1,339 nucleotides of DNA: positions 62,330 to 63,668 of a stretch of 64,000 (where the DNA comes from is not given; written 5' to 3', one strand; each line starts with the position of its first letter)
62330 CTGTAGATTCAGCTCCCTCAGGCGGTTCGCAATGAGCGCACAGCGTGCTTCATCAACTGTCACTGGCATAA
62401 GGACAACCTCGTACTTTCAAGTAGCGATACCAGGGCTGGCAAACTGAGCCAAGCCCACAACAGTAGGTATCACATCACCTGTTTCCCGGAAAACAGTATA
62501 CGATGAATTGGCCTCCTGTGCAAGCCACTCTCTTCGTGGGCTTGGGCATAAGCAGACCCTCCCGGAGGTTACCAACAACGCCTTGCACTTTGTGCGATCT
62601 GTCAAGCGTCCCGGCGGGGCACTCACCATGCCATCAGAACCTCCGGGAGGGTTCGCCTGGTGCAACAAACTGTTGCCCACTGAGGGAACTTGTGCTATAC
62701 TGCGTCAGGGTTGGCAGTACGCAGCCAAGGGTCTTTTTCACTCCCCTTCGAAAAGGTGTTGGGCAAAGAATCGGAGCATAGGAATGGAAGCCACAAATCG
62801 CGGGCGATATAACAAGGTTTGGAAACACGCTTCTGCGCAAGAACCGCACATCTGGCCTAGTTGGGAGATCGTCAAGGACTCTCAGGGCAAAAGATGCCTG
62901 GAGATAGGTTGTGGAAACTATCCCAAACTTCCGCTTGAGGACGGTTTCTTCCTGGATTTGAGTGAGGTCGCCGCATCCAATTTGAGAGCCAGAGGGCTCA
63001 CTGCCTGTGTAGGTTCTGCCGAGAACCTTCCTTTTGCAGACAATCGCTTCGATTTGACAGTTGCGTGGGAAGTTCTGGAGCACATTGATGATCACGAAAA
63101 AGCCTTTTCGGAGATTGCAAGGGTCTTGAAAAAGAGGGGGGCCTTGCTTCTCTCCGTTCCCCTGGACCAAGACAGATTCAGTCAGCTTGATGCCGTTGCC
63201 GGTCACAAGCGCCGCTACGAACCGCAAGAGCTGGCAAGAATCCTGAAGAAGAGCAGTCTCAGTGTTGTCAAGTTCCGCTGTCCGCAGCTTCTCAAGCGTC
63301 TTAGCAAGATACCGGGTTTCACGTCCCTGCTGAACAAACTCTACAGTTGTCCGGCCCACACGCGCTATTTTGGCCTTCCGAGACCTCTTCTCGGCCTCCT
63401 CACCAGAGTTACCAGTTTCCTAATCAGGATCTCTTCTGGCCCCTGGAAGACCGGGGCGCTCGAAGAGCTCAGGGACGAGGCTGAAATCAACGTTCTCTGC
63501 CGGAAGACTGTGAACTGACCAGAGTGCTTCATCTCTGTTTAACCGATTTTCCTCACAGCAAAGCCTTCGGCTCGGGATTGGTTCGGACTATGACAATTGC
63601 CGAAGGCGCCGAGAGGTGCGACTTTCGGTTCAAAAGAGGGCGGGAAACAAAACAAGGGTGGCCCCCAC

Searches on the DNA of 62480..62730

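Call 7: search_rna_families(source=window, start=62480, end=62730, threshold=evalue, max_evalue=10, show_alignments=3)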
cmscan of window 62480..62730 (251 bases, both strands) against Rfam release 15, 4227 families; matches with E-value up to 10: 2.
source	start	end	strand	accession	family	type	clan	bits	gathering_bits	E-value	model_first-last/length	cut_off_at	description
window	62553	62654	+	RF00733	mir-296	Gene; miRNA;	-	16.4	66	0.77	1-79/79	no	mir-296 microRNA precursor family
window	62552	62576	+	RF01340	CRISPR-DR29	Gene; CRISPR;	-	13.4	39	4.8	1-37/37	no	CRISPR RNA direct repeat element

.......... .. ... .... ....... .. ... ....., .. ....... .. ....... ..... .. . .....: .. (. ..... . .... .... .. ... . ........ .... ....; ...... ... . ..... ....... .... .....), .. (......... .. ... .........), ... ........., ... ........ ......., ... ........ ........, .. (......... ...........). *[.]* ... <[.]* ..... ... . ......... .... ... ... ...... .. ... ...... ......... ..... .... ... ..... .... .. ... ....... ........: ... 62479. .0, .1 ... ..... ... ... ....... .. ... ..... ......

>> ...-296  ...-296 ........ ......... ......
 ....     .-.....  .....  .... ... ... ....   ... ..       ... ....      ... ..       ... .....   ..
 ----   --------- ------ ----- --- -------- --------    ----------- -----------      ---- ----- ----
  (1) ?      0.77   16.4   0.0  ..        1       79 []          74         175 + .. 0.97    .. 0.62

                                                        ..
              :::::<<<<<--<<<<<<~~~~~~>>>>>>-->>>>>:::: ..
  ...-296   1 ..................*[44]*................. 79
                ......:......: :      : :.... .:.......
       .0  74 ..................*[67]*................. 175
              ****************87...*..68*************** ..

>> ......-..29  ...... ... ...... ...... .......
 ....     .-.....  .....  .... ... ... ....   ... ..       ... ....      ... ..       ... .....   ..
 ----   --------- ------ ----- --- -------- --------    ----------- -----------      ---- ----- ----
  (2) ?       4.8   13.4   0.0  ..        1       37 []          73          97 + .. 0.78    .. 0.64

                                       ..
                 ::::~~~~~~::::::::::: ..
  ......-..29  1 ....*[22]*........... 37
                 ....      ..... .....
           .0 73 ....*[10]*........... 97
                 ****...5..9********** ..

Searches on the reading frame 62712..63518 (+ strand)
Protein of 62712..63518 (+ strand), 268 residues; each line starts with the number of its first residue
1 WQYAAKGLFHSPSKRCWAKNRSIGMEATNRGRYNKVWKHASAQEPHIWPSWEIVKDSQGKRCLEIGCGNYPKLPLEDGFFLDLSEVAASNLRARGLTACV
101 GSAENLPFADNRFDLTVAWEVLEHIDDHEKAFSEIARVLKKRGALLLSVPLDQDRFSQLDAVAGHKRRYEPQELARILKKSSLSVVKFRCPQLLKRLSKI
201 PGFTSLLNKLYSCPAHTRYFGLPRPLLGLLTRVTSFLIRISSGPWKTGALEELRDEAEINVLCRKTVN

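Call 19: search_protein_families(library=pfam, proteins=[window:62712-63518:+])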
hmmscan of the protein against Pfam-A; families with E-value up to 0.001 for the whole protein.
window:62712-63518:+ (268 aa): 6 families
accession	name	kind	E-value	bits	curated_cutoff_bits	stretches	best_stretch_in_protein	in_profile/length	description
PF08241.18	Methyltransf_11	-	7.2e-16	59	21.2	1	79-146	22-94/95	Methyltransferase domain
PF13489.12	Methyltransf_23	-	1.8e-12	47.8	27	1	56-186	20-162/164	Methyltransferase domain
PF13649.12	Methyltransf_25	-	1.5e-10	42.1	27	1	80-143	26-97/97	Methyltransferase domain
PF13847.12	Methyltransf_31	-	7.7e-10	39.1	27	1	88-151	48-113/145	Methyltransferase domain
PF08242.18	Methyltransf_12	-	9.1e-06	26.8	30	1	79-144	24-97/98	Methyltransferase domain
PF01209.24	Ubie_methyltran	-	0.00012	22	20.1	1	99-146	103-150/233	ubiE/COQ5 methyltransferase family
